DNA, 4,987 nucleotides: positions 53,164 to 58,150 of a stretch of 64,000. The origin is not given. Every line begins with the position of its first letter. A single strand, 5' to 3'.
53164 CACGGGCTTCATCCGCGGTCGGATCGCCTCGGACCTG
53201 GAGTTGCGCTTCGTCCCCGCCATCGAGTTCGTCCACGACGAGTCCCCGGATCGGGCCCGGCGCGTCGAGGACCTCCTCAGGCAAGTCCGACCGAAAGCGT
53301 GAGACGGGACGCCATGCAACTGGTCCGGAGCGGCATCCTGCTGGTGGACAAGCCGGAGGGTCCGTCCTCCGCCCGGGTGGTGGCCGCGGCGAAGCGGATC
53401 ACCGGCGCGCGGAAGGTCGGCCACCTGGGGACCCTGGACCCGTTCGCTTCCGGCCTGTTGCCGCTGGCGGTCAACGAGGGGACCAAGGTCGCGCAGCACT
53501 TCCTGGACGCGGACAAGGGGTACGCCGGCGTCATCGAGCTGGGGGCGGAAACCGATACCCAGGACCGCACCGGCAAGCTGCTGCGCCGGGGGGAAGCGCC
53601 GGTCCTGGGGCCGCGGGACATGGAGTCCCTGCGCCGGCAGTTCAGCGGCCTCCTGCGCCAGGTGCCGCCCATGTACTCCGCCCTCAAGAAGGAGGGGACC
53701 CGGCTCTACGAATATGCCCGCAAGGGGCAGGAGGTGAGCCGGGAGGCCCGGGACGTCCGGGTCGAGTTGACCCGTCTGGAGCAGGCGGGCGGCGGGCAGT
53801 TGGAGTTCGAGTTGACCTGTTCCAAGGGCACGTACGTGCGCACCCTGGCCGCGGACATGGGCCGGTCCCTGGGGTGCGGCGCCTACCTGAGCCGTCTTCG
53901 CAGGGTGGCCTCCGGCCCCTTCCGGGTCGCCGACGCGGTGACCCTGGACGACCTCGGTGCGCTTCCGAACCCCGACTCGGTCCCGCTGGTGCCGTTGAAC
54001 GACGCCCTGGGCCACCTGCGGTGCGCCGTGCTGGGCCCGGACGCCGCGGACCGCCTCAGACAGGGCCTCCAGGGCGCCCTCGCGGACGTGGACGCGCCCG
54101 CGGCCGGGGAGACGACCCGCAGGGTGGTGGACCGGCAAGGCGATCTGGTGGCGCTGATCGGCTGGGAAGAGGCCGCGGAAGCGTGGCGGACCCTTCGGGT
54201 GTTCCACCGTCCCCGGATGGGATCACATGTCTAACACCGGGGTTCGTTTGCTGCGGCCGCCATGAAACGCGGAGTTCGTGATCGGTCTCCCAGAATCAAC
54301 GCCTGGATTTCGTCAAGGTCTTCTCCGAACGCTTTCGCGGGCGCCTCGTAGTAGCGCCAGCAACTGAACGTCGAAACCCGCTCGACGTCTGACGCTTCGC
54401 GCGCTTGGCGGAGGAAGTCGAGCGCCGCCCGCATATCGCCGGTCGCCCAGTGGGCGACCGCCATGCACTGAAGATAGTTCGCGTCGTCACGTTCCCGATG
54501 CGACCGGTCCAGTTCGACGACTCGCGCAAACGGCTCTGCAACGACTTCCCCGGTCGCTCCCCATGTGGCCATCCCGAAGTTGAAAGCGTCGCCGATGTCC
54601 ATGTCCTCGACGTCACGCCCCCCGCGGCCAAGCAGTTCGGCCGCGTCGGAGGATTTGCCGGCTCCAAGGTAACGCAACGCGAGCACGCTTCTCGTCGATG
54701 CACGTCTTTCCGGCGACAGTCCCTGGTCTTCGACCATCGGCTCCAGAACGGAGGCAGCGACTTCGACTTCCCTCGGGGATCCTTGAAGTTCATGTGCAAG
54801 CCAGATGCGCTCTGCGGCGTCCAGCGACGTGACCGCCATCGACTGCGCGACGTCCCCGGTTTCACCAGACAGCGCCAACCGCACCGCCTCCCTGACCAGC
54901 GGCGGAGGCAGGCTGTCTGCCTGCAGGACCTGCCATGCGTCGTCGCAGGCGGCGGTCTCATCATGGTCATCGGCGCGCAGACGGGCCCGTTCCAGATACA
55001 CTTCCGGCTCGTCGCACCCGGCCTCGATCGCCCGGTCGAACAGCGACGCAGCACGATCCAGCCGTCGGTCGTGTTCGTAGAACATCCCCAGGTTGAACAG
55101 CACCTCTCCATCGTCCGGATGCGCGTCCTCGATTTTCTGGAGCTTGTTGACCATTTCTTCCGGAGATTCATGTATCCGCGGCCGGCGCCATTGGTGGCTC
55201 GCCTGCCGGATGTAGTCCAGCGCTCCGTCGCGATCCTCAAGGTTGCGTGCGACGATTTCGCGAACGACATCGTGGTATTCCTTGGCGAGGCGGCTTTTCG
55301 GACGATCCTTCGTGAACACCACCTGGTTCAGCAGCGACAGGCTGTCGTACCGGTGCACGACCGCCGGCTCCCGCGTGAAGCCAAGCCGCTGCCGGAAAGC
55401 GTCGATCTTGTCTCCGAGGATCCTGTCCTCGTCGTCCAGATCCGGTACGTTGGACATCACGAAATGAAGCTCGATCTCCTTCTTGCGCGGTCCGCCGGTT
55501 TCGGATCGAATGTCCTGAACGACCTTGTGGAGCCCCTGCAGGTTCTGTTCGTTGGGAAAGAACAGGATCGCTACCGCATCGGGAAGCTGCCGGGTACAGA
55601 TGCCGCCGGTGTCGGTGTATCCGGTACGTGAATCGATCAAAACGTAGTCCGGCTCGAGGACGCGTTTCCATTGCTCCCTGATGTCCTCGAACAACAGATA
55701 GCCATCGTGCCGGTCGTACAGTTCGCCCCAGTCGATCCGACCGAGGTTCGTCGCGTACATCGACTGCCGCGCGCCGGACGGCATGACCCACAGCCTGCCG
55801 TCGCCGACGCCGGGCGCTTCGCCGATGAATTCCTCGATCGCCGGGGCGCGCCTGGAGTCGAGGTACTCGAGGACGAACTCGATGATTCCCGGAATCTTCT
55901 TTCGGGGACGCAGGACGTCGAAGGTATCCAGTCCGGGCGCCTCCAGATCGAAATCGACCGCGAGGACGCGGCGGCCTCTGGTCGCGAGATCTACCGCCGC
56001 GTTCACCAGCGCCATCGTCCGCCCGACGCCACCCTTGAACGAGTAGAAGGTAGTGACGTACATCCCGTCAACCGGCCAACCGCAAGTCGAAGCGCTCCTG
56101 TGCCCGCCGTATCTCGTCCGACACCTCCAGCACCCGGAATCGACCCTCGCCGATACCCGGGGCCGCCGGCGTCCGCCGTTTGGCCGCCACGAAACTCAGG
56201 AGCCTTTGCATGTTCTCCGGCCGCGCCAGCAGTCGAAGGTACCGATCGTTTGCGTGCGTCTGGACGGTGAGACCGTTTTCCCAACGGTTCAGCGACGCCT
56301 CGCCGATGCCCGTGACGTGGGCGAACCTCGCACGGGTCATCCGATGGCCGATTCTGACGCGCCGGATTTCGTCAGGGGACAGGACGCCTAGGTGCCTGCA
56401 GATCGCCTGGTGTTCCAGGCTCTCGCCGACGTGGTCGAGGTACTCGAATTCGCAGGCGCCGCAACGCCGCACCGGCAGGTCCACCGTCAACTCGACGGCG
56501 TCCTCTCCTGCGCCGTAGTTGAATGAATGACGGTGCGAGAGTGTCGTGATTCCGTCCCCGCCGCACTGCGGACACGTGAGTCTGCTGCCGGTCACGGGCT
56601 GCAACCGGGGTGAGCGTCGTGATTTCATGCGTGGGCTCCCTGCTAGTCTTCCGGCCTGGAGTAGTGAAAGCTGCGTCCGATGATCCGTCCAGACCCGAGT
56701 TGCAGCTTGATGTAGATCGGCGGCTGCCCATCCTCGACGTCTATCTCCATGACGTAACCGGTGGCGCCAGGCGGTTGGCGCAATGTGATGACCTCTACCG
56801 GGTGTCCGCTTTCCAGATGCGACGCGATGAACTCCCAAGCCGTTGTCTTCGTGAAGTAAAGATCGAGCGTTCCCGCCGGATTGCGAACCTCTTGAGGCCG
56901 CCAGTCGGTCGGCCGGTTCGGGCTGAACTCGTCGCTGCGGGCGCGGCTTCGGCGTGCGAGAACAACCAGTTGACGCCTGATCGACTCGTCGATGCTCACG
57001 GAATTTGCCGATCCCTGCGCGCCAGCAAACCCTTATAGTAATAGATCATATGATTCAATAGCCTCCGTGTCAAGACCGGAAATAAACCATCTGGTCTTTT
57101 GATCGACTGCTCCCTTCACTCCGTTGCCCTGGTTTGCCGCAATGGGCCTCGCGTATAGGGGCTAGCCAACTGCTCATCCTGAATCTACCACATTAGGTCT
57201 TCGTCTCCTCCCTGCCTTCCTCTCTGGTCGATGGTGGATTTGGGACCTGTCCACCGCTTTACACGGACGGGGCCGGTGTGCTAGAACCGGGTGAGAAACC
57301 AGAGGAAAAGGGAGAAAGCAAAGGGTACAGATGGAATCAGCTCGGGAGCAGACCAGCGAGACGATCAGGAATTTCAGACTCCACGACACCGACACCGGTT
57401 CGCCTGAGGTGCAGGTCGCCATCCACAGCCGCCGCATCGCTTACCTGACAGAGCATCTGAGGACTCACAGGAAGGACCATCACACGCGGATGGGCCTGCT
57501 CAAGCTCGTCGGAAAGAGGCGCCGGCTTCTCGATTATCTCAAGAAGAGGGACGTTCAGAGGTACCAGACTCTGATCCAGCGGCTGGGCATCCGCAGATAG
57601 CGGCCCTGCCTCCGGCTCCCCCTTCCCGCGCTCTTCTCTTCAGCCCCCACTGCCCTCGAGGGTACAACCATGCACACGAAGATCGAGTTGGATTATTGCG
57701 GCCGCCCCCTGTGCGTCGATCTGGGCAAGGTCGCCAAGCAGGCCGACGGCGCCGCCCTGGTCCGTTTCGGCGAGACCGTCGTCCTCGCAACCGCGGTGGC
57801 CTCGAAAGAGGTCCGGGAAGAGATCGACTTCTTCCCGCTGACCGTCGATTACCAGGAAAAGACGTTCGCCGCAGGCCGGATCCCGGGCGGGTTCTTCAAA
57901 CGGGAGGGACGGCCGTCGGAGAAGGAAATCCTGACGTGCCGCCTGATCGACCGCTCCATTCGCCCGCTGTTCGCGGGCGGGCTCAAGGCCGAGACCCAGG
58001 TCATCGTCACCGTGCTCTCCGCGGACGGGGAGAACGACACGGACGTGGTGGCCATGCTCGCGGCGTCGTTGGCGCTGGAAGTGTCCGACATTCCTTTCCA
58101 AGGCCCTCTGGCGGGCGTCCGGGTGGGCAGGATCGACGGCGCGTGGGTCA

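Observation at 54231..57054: MqsR-like/MqsA-like pair fused in an operon with a KGGVGR ParA-like ATPase-TPR protein, inserted between truB and rpsO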

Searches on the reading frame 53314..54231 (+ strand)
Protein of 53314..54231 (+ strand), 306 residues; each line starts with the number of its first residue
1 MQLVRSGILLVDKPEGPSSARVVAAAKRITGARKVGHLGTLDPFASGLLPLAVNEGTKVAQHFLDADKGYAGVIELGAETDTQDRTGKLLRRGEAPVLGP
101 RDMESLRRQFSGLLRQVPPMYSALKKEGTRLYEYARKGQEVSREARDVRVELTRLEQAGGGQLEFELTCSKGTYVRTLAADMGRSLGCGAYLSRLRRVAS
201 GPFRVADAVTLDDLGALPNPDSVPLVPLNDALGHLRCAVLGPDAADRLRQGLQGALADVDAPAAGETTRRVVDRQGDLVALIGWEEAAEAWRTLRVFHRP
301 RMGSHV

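Call 63: find_homologous_proteins(query=window:53314-54231:+, max_evalue=1e-20)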
Query seq(306 aa) (306 aa): 7994 proteins with E <= 1e-20 among 8000 candidates; the best 120 are listed.
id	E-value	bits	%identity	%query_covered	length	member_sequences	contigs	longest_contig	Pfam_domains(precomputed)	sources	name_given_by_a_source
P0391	8.3e-196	668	100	100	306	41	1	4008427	PF01509.24,PF16198.11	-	-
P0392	1.1e-165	569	88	98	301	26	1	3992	PF01509.24,PF16198.11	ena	-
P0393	2.4e-149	515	81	97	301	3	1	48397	PF01509.24,PF16198.11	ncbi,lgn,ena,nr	ncbi:MAG: tRNA pseudouridine(55) synthase TruB [Deltaproteobacteria bacterium]|nr:tRNA pseudouridine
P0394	3.7e-149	515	81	98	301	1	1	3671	PF01509.24,PF16198.11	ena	-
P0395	1.4e-147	509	80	97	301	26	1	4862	PF01509.24,PF16198.11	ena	-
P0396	1.2e-145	503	78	97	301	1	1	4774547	PF01509.24,PF16198.11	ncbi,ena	-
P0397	1.3e-145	503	78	98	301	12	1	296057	PF01509.24,PF16198.11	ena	-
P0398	3.5e-145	501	78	98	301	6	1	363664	PF01509.24,PF16198.11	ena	-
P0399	8.4e-145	500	78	98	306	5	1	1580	PF01509.24,PF16198.11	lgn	-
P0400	1.3e-144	500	78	98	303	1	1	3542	PF01509.24,PF16198.11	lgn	-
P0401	5.9e-144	497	77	97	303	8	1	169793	PF01509.24,PF16198.11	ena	-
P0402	8.7e-144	497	77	98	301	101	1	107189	PF01509.24,PF16198.11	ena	-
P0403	1.3e-142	493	77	98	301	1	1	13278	PF01509.24,PF16198.11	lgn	-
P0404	4.3e-141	488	77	98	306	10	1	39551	PF01509.24,PF16198.11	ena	-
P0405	4.9e-141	488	75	98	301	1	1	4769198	PF01509.24,PF16198.11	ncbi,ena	-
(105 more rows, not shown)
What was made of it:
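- The cassette here sits in a 4-Mb chromosome between truB and rpsO (call 63).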

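Call 64: find_encoding_contigs(protein=P0393, flank=5000, max_places=2)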
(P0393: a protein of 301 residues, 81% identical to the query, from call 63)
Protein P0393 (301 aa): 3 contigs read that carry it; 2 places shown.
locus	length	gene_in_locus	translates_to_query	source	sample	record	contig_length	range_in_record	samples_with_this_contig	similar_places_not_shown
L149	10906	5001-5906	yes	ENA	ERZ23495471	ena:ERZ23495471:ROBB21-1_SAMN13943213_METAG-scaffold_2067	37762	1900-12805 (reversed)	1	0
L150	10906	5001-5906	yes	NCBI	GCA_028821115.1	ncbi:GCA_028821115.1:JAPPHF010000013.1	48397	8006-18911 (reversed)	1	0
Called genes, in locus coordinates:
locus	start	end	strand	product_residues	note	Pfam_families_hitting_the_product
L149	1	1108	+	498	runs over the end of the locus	PF08529:NusA_N, PF00575:S1 (weak), PF13184:KH_NusA_1st, PF26594:KH_NusA_2nd, PF14520:HHH_5 (weak)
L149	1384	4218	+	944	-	PF04760:IF2_N, PF00009:GTP_EFTU, PF01926:MMR_HSR1, PF22042:EF-G_D2, PF11987:IF-2, PF03144:GTP_EFTU_D2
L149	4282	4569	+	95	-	PF04456:DUF503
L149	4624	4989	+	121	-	PF02033:RBFA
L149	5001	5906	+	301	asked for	PF01509:TruB_N, PF16198:TruB_C_2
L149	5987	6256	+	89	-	PF00312:Ribosomal_S15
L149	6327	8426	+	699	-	PF01138:RNase_PH, PF03725:RNase_PH_C, PF03726:PNPase, PF01138:RNase_PH, PF00013:KH_1, PF00575:S1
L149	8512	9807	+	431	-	PF00675:Peptidase_M16, PF05193:Peptidase_M16_C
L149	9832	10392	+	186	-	PF00692:dUTPase, PF22769:DCD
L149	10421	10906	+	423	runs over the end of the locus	PF00206:Lyase_1, PF10397:ADSL_C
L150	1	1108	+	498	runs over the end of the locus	PF08529:NusA_N, PF00575:S1 (weak), PF13184:KH_NusA_1st, PF26594:KH_NusA_2nd, PF14520:HHH_5 (weak)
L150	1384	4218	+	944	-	PF04760:IF2_N, PF00009:GTP_EFTU, PF01926:MMR_HSR1, PF22042:EF-G_D2, PF11987:IF-2, PF03144:GTP_EFTU_D2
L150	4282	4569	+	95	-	PF04456:DUF503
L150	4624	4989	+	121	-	PF02033:RBFA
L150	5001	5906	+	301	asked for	PF01509:TruB_N, PF16198:TruB_C_2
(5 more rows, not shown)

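Call 65: find_encoding_contigs(protein=P0396, flank=5000, max_places=2)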
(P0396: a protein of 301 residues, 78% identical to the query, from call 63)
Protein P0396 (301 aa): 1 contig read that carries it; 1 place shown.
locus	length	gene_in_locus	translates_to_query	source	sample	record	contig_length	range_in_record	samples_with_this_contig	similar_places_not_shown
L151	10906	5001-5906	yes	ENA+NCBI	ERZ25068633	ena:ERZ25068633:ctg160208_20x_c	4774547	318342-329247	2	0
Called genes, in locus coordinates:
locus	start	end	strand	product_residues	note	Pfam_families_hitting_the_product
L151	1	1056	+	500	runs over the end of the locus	PF08529:NusA_N, PF00575:S1 (weak), PF13184:KH_NusA_1st, PF26594:KH_NusA_2nd, PF14520:HHH_5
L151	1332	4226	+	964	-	PF04760:IF2_N, PF00009:GTP_EFTU, PF01926:MMR_HSR1, PF22042:EF-G_D2, PF11987:IF-2, PF03144:GTP_EFTU_D2 (weak)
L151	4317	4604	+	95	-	PF04456:DUF503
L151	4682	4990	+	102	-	PF02033:RBFA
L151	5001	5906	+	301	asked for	PF01509:TruB_N, PF16198:TruB_C_2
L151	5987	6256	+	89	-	PF00312:Ribosomal_S15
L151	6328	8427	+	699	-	PF01138:RNase_PH, PF03725:RNase_PH_C, PF03726:PNPase, PF01138:RNase_PH, PF00013:KH_1, PF00575:S1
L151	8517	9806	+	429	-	PF00675:Peptidase_M16, PF05193:Peptidase_M16_C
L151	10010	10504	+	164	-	PF22769:DCD, PF00692:dUTPase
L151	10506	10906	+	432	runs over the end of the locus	PF00206:Lyase_1, PF10397:ADSL_C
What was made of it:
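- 54208..57252 (-): Inserted cassette of about 3.05 kb between truB and rpsO. It supplies the last ~9 codons and the stop of the window's truB. Those relatives have truB and rpsO 80 nt apart (calls 64, 65).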

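Call 66: find_encoding_contigs(protein=P0405, flank=5000, max_places=2)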
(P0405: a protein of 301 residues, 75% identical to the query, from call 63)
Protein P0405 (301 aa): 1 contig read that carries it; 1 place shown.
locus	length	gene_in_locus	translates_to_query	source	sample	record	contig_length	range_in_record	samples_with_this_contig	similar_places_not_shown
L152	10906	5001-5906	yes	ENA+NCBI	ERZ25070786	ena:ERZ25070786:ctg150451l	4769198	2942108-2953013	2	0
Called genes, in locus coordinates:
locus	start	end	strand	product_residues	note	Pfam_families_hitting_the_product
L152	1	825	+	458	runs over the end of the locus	PF08529:NusA_N, PF00575:S1 (faint), PF13184:KH_NusA_1st, PF26594:KH_NusA_2nd, PF14520:HHH_5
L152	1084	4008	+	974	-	PF04760:IF2_N, PF00009:GTP_EFTU, PF01926:MMR_HSR1, PF22042:EF-G_D2, PF11987:IF-2, PF03144:GTP_EFTU_D2 (weak)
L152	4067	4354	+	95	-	PF04456:DUF503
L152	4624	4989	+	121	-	PF02033:RBFA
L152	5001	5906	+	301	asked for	PF01509:TruB_N, PF16198:TruB_C_2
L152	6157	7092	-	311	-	PF03567:Sulfotransfer_2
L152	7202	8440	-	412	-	PF00535:Glycos_transf_2 (weak)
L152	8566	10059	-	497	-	PF00535:Glycos_transf_2, PF10111:Glyco_tranf_2_2, PF13641:Glyco_tranf_2_3 (weak)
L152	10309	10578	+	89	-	PF00312:Ribosomal_S15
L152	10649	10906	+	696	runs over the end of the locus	PF01138:RNase_PH, PF03725:RNase_PH_C, PF03726:PNPase, PF01138:RNase_PH, PF00013:KH_1, PF00575:S1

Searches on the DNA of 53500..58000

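Call 82: search_rna_families(source=window, start=53500, end=58000, threshold=gathering)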
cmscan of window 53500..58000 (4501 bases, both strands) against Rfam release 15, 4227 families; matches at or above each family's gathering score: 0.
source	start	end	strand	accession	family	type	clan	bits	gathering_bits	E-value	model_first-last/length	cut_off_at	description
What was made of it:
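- Tried and rejected: No Rfam family is present in 53500-58000 (call 82).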
